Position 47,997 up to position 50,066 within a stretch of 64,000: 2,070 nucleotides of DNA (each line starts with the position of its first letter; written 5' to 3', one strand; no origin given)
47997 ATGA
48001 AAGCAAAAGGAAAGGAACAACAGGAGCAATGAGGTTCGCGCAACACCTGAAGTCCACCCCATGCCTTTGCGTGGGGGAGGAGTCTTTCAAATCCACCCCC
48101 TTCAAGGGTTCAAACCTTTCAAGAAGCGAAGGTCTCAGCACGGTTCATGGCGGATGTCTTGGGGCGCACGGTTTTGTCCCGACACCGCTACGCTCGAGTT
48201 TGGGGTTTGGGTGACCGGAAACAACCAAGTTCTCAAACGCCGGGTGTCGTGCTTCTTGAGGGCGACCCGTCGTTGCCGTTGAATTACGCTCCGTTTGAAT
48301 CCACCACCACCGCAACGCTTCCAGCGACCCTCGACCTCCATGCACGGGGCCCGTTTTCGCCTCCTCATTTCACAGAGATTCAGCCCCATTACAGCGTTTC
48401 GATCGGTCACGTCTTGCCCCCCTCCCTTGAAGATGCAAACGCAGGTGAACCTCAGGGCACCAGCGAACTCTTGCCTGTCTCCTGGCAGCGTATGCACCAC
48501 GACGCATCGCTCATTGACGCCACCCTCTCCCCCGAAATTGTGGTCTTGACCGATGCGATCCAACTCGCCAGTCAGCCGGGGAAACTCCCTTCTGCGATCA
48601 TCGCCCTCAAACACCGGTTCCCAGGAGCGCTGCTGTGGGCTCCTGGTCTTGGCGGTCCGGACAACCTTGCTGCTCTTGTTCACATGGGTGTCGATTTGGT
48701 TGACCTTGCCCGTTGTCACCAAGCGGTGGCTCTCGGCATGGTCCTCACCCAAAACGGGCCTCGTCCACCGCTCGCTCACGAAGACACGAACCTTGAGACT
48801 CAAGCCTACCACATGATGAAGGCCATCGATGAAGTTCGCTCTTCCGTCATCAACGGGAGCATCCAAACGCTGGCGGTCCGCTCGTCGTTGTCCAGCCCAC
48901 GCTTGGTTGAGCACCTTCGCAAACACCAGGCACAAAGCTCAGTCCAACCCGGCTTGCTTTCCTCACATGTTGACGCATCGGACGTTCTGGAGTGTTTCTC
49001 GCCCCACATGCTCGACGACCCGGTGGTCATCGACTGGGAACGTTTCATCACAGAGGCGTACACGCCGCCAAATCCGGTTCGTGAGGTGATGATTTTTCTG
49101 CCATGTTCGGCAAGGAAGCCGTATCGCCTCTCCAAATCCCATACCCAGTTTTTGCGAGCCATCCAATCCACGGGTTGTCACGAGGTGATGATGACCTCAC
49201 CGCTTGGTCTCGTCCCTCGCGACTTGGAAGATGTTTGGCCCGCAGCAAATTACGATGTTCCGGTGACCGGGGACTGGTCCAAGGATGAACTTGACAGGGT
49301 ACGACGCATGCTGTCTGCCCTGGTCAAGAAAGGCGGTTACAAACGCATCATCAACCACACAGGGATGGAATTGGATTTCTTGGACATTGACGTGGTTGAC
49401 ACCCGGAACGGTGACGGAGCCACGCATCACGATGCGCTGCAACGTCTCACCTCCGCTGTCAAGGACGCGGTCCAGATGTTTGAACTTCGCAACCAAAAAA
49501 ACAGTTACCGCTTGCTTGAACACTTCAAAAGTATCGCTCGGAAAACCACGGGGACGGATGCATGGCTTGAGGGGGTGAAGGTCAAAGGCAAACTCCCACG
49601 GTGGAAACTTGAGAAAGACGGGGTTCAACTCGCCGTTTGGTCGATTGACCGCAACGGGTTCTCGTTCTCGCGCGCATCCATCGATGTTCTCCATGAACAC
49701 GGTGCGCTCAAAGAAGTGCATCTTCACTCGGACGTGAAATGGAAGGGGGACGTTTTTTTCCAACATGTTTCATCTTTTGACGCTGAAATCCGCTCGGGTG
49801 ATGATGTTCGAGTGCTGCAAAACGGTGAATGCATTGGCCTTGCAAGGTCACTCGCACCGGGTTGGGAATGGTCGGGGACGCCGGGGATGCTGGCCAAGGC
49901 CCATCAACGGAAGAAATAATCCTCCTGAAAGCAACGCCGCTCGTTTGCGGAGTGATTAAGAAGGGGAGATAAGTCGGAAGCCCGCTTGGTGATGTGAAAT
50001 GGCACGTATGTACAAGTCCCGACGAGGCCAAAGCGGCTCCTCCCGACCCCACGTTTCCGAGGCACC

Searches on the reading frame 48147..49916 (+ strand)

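Call 18: search_protein_families(library=pfam, proteins=[window:48147-49916:+], max_evalue=0.001)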
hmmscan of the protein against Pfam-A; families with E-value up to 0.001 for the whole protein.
window:48147-49916:+ (590 aa): 1 family
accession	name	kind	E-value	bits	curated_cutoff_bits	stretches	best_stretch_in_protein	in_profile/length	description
PF17884.7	DUF5591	-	5.3e-41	140.4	26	1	295-437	2-149/150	Domain of unknown function (DUF5591)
